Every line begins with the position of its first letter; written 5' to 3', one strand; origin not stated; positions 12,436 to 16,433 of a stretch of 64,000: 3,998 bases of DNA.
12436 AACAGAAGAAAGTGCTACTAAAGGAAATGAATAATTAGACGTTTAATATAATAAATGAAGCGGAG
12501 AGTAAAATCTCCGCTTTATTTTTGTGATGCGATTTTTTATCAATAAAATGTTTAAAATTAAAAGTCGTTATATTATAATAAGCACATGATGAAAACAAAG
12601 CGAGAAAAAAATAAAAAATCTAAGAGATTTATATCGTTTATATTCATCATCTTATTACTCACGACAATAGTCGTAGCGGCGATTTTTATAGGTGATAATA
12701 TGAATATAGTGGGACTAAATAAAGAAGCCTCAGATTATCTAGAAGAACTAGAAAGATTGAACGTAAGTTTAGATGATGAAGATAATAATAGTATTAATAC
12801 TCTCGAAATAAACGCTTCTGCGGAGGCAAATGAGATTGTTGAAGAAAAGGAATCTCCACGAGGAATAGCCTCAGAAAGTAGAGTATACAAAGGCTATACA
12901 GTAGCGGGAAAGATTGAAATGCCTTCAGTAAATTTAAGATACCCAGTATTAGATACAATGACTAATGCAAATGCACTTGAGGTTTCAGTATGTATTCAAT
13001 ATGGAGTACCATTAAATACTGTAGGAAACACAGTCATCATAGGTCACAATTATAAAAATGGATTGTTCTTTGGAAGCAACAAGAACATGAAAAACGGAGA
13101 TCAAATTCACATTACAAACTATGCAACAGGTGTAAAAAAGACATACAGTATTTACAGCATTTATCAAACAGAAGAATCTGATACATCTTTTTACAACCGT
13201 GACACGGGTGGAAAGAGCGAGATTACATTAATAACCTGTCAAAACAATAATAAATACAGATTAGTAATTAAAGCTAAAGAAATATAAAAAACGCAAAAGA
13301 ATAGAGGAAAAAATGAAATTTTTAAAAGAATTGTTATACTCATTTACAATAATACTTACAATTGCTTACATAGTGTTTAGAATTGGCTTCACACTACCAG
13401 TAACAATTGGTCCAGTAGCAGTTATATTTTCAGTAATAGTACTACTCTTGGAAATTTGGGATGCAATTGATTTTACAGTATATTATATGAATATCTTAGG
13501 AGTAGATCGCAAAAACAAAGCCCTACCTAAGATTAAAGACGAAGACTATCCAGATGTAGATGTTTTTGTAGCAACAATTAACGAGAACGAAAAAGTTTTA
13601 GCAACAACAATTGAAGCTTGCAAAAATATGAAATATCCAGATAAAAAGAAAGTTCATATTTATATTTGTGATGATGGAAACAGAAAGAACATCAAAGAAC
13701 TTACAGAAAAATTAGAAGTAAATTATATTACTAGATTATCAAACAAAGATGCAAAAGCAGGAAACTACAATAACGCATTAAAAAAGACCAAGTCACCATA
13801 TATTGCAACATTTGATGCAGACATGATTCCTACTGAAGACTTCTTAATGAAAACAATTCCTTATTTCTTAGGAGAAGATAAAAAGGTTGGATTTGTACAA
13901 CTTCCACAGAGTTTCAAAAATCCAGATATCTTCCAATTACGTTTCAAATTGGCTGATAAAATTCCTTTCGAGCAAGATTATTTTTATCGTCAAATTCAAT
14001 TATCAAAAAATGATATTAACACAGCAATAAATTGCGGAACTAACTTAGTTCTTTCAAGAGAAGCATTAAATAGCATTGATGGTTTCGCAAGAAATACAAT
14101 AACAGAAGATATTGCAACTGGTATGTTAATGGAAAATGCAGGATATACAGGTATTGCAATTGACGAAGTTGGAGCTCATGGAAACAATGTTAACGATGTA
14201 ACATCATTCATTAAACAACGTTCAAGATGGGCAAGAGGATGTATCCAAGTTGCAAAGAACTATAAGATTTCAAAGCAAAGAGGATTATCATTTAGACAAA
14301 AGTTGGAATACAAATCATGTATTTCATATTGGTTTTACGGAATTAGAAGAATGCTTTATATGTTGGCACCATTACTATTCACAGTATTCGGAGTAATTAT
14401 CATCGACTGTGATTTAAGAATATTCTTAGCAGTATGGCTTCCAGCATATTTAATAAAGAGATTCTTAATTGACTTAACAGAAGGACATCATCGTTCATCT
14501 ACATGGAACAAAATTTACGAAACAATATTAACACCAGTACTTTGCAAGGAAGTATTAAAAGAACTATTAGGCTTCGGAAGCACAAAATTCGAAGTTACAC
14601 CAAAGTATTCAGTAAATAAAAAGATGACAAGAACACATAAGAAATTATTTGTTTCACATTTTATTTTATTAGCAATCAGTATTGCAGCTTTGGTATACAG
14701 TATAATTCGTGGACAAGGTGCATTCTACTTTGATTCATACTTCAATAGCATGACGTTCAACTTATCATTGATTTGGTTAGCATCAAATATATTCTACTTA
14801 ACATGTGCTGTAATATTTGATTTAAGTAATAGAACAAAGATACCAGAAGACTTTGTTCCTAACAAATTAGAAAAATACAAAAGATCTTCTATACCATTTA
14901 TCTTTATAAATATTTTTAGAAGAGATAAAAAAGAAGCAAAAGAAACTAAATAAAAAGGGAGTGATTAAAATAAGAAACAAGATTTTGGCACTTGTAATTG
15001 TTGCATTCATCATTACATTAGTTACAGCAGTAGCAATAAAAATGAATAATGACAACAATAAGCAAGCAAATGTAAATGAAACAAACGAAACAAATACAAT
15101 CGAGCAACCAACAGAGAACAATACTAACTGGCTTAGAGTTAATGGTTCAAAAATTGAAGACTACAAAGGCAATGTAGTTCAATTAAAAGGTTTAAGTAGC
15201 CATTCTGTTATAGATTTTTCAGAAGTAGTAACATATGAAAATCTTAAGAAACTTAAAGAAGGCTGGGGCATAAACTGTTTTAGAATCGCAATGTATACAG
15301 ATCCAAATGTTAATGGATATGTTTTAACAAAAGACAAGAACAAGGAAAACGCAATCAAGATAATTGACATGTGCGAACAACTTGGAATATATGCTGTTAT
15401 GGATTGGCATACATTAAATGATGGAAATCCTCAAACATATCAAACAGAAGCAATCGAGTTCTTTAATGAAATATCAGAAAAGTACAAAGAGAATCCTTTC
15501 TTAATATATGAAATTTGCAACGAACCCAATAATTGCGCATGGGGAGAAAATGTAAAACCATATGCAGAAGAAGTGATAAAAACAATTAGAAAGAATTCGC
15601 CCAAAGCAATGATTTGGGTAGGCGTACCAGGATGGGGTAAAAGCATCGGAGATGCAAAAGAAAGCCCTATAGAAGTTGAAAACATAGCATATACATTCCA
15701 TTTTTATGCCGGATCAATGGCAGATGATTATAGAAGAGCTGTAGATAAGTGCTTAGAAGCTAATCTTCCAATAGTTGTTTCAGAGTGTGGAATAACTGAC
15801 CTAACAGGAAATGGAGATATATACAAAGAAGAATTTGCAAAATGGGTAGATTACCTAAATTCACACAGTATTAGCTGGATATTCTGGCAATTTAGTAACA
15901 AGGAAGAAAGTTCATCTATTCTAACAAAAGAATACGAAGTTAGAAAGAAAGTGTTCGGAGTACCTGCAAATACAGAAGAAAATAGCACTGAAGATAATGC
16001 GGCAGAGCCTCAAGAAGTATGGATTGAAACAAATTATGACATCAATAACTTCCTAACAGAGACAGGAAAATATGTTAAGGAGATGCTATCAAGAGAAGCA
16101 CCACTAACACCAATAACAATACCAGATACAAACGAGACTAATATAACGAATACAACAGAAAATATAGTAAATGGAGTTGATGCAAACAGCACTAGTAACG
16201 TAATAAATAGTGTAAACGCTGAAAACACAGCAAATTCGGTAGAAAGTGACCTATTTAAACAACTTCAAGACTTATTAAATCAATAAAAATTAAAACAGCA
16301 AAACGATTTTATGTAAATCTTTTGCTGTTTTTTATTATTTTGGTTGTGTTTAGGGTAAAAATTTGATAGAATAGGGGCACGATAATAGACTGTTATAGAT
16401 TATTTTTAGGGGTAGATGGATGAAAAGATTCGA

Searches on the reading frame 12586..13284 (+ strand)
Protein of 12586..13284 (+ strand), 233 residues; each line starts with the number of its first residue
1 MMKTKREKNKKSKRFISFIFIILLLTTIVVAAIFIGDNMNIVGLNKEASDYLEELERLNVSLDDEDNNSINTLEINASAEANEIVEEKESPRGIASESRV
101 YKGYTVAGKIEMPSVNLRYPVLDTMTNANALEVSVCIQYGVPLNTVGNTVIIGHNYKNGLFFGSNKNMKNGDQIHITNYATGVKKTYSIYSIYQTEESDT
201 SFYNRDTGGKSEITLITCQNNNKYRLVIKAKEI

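Call 9: search_protein_families(library=pfam, proteins=[window:12586-13284:+], max_evalue=0.001)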
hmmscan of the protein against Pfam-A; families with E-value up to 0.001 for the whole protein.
window:12586-13284:+ (233 aa): 1 family
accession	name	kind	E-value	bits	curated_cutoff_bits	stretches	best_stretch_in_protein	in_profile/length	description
PF04203.18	Sortase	-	2.6e-19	69.6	26.6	1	110-232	1-124/125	Sortase domain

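Call 63: search_protein_families(library=ncbifam, proteins=[window:12586-13284:+], max_evalue=0.01)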
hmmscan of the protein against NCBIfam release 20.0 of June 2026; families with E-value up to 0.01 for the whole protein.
window:12586-13284:+ (233 aa): 4 families
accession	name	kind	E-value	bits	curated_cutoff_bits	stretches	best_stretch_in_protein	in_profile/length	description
NF033745.1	class_C_sortase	subfamily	8.9e-13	48.5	160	1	20-231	2-219/220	class C sortase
TIGR01076.1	sortase_fam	subfamily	5.5e-11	42.4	39.35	1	108-231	1-126/136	sortase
NF033747.1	class_E_sortase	subfamily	3.3e-05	23.8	160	1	64-230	32-203/211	class E sortase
TIGR03784.1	marine_sortase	equivalog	0.00086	19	158.25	1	107-219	51-157/174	class GN sortase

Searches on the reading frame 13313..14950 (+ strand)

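Call 9: search_protein_families(library=pfam, proteins=[window:13313-14950:+], max_evalue=0.001)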
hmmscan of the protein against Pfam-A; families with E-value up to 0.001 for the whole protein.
window:13313-14950:+ (546 aa): 4 families
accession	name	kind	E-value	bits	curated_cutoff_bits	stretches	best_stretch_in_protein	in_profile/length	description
PF00535.33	Glycos_transf_2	-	6.1e-21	75.5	23.3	1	84-254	2-166/168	Glycosyl transferase family 2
PF13641.12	Glyco_tranf_2_3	-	3.5e-19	70.2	27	1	80-309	1-230/230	Glycosyltransferase like family 2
PF13632.12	Glyco_trans_2_3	-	7.6e-17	62.2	27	1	163-372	1-183/198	Glycosyl transferase family group 2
PF13506.12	Glyco_transf_21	-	2.8e-06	27.3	21.7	1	147-308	17-174/174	Glycosyl transferase family 21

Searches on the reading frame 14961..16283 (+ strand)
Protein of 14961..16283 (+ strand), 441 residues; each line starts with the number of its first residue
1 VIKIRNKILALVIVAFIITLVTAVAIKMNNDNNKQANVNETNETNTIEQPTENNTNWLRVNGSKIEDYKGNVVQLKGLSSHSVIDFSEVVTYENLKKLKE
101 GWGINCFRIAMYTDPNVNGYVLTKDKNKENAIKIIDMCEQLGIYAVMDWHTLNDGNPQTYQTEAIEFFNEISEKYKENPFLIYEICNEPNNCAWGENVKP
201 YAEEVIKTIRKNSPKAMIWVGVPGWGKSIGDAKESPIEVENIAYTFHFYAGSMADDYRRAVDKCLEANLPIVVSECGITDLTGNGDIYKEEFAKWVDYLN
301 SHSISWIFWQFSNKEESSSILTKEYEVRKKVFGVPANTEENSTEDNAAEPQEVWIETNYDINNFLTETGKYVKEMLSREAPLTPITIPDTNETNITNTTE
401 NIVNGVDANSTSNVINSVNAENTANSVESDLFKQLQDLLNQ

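Call 9: search_protein_families(library=pfam, proteins=[window:14961-16283:+], max_evalue=0.001)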
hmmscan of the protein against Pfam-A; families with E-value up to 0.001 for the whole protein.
window:14961-16283:+ (441 aa): 1 family
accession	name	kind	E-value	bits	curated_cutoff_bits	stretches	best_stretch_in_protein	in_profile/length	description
PF00150.24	Cellulase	-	2.2e-54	185.2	23.5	1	67-314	2-271/272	Cellulase (glycosyl hydrolase family 5)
